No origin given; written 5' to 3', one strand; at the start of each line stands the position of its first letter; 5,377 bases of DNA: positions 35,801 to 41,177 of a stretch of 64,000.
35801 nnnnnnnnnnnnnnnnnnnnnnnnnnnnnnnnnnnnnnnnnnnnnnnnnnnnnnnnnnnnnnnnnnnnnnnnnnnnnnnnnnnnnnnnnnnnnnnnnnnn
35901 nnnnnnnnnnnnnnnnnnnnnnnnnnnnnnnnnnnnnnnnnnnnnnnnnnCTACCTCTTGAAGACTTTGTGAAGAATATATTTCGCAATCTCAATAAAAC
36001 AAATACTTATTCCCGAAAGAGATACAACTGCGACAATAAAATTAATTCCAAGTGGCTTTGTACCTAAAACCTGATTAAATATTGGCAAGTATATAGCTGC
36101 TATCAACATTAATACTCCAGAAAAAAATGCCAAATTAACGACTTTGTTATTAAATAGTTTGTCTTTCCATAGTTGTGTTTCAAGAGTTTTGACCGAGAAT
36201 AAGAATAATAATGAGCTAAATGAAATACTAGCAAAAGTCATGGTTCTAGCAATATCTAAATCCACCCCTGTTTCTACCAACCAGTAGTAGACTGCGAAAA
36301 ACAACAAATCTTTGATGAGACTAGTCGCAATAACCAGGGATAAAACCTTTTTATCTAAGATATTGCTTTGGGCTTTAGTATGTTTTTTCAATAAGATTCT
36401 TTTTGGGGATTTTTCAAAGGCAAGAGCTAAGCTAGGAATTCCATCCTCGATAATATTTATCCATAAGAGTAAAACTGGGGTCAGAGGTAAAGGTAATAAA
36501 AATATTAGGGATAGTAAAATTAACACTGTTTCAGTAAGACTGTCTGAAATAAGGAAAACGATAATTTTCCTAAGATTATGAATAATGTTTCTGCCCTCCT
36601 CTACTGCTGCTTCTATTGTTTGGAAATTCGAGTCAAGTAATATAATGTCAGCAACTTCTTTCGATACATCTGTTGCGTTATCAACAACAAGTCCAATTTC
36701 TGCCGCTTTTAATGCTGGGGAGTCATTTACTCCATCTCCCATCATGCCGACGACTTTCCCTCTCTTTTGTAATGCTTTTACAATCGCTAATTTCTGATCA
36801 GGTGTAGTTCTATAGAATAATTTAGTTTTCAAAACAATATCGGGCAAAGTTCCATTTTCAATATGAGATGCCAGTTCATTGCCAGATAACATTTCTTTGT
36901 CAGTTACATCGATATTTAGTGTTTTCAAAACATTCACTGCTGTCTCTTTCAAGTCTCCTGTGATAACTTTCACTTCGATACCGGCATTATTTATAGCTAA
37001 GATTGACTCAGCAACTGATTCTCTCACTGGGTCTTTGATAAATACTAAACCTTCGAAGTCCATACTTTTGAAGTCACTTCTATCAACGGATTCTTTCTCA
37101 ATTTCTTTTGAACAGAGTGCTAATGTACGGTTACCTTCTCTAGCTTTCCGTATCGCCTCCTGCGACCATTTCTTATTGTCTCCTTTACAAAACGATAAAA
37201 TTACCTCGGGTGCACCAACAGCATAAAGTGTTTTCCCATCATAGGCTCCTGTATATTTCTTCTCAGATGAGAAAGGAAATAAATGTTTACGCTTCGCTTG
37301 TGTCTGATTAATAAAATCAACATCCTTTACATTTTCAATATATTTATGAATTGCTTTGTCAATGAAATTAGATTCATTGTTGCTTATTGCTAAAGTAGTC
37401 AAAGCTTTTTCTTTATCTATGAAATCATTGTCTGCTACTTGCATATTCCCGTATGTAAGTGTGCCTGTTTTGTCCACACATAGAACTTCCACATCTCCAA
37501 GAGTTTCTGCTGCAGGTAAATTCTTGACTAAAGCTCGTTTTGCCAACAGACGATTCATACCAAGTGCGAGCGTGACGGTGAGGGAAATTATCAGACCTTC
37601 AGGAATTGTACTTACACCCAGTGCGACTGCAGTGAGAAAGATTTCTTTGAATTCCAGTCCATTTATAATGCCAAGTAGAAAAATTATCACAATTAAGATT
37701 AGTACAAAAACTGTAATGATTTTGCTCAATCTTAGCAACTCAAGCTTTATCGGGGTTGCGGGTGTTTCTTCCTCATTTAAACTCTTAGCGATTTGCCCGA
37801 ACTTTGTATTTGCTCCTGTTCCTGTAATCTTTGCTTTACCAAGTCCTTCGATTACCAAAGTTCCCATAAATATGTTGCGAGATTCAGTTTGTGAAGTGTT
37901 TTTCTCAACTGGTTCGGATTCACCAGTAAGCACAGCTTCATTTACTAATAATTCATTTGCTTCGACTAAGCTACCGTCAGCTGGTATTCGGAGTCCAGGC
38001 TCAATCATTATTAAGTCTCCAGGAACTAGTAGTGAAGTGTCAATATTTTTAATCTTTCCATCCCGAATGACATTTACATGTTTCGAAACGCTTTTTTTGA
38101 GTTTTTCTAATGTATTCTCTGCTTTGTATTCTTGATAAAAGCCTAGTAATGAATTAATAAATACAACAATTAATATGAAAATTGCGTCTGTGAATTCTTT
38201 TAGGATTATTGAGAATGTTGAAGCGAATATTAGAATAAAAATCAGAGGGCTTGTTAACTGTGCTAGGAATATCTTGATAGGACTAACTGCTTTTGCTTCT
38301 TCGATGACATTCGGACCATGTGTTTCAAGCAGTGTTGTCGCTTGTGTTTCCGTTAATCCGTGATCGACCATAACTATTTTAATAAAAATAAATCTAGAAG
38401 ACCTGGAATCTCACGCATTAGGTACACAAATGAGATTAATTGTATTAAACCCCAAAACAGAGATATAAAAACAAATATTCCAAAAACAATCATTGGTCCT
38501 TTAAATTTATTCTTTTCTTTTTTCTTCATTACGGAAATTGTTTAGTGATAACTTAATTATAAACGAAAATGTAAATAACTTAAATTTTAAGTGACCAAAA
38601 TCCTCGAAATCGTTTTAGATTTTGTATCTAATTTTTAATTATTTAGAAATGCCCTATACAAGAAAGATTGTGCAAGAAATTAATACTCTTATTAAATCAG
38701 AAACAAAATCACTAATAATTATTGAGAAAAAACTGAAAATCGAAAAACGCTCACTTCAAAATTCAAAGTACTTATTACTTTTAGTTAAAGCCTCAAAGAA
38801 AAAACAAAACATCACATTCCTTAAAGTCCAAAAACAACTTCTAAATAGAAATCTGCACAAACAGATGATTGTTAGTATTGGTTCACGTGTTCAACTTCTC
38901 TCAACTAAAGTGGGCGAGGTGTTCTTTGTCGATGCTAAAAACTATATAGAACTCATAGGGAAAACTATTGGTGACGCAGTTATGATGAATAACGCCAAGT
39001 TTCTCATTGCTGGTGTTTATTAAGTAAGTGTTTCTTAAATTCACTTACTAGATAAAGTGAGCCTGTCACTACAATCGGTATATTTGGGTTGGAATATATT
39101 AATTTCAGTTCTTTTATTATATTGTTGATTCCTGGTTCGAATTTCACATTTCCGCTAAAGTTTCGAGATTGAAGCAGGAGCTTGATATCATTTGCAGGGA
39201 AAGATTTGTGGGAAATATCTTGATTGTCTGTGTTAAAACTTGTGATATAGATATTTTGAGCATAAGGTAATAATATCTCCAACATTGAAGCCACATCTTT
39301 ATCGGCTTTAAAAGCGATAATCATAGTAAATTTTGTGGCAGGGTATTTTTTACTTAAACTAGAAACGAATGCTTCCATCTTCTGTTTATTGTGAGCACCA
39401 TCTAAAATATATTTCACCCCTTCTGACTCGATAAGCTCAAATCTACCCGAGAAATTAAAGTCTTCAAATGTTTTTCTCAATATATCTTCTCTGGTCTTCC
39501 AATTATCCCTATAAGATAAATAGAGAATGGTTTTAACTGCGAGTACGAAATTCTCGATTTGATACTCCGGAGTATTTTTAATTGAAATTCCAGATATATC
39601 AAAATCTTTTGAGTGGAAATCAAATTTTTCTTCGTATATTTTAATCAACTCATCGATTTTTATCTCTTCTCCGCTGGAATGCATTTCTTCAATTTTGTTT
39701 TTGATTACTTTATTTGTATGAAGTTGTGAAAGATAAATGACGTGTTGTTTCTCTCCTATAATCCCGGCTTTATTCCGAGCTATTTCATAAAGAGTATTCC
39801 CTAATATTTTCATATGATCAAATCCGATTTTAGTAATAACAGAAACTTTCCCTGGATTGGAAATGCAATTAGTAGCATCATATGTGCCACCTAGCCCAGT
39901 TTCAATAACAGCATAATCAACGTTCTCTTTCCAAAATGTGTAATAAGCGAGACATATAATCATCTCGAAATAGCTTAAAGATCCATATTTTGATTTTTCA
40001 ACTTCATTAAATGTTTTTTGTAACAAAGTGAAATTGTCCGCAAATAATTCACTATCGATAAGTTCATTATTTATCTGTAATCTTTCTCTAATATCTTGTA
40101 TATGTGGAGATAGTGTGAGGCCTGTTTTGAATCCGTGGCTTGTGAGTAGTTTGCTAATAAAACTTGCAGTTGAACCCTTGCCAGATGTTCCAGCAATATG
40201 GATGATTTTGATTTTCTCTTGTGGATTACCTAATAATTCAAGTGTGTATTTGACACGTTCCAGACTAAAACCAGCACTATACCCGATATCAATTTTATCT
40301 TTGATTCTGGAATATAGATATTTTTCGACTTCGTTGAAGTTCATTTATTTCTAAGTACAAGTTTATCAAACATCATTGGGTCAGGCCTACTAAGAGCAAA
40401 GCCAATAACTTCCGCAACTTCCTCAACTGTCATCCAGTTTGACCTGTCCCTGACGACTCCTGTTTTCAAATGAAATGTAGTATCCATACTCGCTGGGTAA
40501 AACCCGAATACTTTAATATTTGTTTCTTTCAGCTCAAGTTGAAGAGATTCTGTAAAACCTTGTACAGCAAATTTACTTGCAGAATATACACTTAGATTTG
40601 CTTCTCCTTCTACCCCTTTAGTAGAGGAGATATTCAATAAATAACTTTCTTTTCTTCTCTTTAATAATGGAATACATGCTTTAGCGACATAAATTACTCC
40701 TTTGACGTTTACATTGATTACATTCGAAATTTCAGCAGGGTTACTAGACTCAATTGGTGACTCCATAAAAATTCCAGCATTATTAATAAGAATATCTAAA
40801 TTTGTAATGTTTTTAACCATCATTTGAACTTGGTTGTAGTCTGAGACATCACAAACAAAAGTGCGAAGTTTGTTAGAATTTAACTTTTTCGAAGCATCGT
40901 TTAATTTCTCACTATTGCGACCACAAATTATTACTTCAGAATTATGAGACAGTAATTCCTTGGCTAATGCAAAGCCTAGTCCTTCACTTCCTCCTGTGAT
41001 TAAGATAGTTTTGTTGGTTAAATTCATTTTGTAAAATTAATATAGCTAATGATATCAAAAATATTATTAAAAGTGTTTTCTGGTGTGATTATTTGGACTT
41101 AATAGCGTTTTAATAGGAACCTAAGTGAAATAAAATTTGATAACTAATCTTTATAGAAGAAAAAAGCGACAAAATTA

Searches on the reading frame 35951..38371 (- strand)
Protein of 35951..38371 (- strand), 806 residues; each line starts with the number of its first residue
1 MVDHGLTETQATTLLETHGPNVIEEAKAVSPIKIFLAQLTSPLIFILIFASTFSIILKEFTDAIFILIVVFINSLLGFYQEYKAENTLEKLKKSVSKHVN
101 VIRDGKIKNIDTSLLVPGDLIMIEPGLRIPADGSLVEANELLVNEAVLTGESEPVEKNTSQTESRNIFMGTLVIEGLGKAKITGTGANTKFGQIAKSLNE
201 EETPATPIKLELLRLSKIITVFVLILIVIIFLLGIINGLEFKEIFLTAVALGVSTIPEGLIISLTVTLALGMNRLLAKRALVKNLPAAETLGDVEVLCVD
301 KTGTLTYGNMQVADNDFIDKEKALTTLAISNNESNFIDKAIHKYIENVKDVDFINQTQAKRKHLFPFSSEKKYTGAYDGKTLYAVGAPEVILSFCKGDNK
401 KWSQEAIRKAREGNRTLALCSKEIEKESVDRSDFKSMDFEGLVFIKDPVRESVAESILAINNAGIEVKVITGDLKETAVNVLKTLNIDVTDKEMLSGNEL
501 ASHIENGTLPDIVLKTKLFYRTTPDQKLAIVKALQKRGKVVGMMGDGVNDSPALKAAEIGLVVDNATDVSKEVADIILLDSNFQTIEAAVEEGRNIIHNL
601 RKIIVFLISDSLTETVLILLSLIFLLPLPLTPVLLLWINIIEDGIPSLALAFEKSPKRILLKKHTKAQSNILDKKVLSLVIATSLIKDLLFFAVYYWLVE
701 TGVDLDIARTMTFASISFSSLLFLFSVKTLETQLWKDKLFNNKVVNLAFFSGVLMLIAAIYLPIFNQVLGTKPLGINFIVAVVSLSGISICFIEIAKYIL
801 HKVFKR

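Call 7: search_protein_families(library=pfam, proteins=[window:35951-38371:-], max_evalue=0.01)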
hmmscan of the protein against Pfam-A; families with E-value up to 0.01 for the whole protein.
window:35951-38371:- (806 aa): 6 families
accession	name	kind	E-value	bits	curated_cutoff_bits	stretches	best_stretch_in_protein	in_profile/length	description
PF00122.25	E1-E2_ATPase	-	6.5e-49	166.3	28.1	1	95-276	3-179/181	E1-E2 ATPase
PF00689.26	Cation_ATPase_C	-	8.9e-36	123.7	27.3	1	627-799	1-175/175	Cation transporting ATPase, C-terminus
PF00702.32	Hydrolase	-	2e-14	54.9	26.4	1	295-557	2-190/191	haloacid dehalogenase-like hydrolase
PF00690.31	Cation_ATPase_N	-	4.7e-13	49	20.4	1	3-54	18-69/69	Cation transporter/ATPase, N-terminus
PF08282.18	Hydrolase_3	-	0.00019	21.7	20.9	1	531-582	196-247/255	haloacid dehalogenase-like hydrolase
PF13246.12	Cation_ATPase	-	0.0051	17.2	21.7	0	335-396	22-89/91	Cation transport ATPase (P-type)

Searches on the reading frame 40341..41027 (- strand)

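Call 7: search_protein_families(library=pfam, proteins=[window:40341-41027:-], max_evalue=0.01)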
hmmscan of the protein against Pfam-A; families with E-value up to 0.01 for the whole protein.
window:40341-41027:- (228 aa): 9 families
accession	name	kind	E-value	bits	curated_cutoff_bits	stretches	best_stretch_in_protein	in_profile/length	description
PF00106.31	adh_short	-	8.8e-51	172.6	26.6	1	6-185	1-186/195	short chain dehydrogenase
PF13561.12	adh_short_C2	-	2.9e-29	102.8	27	1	15-186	6-181/236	Enoyl-(Acyl carrier protein) reductase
PF08659.16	KR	-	1.8e-15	57.7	22.6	1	7-161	2-162/180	KR domain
PF23441.1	SDR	-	1.1e-08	35.3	27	1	3-184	5-197/258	SDR-like rossmann domain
PF01370.27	Epimerase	-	3.5e-08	33.6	20.9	1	8-157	1-151/240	NAD dependent epimerase/dehydratase family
PF02719.21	Polysacc_synt_2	-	6.4e-08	32.6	20.2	1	8-166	1-156/293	Polysaccharide biosynthesis protein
PF04321.23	RmlD_sub_bind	-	2.3e-05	24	27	1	7-135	2-101/287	RmlD substrate binding domain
PF03435.24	Sacchrp_dh_NADP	-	0.00017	22.4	25.1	1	16-87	8-79/129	Saccharopine dehydrogenase NADP binding domain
PF16363.11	GDP_Man_Dehyd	-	0.001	19.1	27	1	9-134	1-128/332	GDP-mannose 4,6 dehydratase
